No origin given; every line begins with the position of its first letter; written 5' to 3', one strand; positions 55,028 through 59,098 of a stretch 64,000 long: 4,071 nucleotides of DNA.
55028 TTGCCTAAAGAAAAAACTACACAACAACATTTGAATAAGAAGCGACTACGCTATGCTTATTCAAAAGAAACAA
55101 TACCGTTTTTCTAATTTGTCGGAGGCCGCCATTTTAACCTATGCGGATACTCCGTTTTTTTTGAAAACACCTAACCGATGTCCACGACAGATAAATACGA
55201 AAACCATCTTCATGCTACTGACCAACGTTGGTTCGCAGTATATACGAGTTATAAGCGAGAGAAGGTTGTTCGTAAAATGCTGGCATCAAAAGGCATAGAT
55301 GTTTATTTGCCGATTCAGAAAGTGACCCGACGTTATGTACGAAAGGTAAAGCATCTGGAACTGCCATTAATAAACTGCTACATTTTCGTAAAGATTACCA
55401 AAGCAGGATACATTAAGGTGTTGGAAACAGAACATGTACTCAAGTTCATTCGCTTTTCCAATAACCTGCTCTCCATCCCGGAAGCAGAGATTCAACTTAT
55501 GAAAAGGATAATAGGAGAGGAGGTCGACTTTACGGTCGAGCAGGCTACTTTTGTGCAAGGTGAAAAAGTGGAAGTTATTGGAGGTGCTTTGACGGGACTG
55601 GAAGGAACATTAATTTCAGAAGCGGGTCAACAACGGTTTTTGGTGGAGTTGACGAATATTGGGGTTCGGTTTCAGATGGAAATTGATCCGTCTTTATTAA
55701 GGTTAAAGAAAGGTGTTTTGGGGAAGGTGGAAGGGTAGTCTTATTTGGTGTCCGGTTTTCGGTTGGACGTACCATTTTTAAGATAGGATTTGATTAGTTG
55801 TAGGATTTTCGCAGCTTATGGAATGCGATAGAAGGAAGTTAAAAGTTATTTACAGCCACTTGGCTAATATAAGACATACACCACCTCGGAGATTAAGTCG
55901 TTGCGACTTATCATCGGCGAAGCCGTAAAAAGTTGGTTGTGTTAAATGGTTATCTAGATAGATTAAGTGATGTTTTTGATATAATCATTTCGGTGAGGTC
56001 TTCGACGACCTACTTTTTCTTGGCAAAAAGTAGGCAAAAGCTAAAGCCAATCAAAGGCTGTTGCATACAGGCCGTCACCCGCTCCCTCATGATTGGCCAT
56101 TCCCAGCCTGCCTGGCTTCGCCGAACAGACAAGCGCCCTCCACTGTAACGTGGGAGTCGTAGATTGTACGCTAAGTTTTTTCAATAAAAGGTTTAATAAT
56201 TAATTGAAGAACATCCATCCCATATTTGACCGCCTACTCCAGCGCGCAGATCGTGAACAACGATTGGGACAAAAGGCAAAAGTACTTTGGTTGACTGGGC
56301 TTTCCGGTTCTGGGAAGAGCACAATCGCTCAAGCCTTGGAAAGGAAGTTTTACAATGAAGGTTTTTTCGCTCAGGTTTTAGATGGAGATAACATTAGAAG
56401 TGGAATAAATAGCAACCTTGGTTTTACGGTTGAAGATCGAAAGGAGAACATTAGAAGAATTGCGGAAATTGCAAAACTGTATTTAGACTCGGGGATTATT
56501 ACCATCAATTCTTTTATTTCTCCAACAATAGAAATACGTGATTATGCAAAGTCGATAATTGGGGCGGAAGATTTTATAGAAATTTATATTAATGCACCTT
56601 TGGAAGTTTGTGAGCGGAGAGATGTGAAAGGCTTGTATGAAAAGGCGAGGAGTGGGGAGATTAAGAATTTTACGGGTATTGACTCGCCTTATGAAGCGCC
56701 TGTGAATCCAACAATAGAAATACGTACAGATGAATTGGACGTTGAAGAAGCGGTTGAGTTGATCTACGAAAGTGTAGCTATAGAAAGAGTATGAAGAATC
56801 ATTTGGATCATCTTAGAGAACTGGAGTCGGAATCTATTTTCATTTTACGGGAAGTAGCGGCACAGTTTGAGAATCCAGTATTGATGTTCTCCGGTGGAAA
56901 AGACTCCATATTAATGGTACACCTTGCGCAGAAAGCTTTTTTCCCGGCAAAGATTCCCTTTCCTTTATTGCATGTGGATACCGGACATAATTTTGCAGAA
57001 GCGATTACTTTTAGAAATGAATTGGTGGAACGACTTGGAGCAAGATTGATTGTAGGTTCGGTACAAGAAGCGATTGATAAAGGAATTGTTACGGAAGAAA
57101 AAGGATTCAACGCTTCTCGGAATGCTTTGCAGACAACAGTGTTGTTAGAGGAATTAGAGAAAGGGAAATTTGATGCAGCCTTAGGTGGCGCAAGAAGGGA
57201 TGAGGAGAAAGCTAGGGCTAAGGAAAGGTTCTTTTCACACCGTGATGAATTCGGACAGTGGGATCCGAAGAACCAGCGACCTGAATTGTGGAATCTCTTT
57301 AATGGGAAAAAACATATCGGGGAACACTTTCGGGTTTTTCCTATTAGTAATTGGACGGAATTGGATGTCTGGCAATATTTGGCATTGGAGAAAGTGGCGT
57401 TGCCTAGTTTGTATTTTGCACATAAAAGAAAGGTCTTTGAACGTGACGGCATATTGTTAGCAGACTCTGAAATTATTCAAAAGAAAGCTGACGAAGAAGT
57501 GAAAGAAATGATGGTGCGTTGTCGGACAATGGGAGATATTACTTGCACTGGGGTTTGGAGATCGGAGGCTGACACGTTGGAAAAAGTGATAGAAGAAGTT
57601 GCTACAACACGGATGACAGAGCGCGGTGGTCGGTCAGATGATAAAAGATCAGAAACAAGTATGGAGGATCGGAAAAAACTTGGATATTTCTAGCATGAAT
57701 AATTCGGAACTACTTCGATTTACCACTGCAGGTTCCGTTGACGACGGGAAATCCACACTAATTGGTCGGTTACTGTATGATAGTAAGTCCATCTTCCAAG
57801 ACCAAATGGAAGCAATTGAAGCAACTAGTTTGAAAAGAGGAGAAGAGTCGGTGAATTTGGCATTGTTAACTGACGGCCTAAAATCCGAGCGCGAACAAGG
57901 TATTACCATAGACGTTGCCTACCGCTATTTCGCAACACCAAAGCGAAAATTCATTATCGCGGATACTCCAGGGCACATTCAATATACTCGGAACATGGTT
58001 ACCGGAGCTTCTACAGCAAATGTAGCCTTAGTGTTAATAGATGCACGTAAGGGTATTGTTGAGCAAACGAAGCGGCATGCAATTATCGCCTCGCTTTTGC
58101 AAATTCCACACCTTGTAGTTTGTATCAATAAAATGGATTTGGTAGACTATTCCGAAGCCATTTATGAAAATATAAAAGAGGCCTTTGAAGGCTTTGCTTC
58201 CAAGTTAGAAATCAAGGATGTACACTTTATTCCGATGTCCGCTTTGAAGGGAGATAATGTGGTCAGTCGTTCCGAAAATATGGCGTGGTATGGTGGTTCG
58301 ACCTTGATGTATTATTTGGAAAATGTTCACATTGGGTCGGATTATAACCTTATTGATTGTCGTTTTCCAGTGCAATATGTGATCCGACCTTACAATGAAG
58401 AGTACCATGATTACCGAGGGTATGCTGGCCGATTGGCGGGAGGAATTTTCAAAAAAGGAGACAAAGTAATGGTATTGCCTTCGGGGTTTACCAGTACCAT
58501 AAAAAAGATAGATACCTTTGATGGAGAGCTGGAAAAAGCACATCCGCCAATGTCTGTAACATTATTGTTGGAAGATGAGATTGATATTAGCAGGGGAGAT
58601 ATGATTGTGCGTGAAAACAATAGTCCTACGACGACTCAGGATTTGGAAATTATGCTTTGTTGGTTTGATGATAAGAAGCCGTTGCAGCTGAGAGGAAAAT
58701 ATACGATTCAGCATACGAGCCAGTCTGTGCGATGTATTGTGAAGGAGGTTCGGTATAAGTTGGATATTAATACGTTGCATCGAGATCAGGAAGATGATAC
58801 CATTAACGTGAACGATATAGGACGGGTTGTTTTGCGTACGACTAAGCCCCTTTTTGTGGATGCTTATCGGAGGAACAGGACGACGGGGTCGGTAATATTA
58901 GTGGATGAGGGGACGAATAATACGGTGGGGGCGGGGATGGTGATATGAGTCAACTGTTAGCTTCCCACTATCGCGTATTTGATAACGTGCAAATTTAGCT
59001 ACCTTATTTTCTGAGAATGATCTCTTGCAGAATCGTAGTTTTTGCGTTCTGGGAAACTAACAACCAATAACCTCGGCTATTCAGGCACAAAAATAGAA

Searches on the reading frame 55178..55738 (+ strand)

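Call 4: search_protein_families(library=pfam, proteins=[window:55178-55738:+], max_evalue=0.01)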
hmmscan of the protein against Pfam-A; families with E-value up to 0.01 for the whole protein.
window:55178-55738:+ (186 aa): 1 family
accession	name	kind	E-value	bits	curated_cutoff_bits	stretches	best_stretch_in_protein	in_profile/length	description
PF02357.24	NusG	-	1.9e-15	57.6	22.2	1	17-108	2-92/93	Transcription termination factor nusG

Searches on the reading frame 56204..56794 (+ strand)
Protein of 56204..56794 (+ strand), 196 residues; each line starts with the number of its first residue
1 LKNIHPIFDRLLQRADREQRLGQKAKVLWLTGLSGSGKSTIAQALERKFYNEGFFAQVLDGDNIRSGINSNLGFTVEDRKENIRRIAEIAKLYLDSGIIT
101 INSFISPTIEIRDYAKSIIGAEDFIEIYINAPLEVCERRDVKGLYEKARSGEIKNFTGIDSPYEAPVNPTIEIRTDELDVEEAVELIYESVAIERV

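Call 41: search_protein_families(library=pfam, proteins=[window:56204-56794:+], max_evalue=0.001)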
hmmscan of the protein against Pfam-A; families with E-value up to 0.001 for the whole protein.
window:56204-56794:+ (196 aa): 4 families
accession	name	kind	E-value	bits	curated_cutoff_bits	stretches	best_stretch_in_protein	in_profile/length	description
PF01583.26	APS_kinase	-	1.2e-63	214.2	21.1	1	25-173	2-151/152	Adenylylsulphate kinase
PF13671.12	AAA_33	-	2.6e-06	28.2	27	1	27-139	1-114/143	AAA domain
PF13238.12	AAA_18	-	5.8e-06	27.2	29.4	1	30-146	3-114/128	AAA domain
PF20720.3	nSTAND3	-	0.00026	21.1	27.2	1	23-64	15-54/155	Novel STAND NTPase 3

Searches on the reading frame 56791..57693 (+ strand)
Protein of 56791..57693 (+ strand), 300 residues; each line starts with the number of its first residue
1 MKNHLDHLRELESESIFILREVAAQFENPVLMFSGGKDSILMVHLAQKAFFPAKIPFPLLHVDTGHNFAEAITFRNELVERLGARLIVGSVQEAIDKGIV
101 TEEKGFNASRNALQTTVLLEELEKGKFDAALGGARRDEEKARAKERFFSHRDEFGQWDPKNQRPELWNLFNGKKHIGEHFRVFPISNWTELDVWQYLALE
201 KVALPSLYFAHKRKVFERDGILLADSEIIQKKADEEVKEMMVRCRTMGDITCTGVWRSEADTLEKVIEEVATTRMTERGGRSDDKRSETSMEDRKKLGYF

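Call 41: search_protein_families(library=pfam, proteins=[window:56791-57693:+], max_evalue=0.001)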
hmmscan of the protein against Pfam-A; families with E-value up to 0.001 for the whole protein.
window:56791-57693:+ (300 aa): 1 family
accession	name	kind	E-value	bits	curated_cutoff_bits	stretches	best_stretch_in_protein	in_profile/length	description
PF01507.26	PAPS_reduct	-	1.4e-42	146.1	22.5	1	28-254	1-174/175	Phosphoadenosine phosphosulfate reductase domain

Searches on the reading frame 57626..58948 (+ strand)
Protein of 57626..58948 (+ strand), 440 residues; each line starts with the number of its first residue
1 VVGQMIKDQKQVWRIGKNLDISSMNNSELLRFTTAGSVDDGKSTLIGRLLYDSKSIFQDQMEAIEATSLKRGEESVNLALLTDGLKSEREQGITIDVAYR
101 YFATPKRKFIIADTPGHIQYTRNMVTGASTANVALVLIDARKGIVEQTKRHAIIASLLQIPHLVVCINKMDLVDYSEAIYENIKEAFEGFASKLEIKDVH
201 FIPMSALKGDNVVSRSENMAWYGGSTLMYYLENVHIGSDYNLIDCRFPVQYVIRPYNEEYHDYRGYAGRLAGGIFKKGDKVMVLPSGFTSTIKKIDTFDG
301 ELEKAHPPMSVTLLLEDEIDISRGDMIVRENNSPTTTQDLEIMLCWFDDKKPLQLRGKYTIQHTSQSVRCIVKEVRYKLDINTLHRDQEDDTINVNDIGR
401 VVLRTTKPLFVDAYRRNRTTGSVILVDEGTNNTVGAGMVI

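Call 41: search_protein_families(library=pfam, proteins=[window:57626-58948:+], max_evalue=0.001)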
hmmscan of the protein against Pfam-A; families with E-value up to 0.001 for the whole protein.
window:57626-58948:+ (440 aa): 4 families
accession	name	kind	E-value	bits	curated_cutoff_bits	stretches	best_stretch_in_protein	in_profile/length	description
PF00009.33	GTP_EFTU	-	9.2e-45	153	26.5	1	29-213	3-176/188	Elongation factor Tu GTP binding domain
PF22594.2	GTP-eEF1A_C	-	1e-25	90.5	27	1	340-439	2-100/101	GTP-eEF1A C-terminal domain-like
PF01926.29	MMR_HSR1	-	3.1e-07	30.9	21.9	1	84-168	23-112/113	50S ribosome-binding GTPase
PF03144.31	GTP_EFTU_D2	-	0.00039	21.2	30.3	1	268-327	6-72/73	Elongation factor Tu domain 2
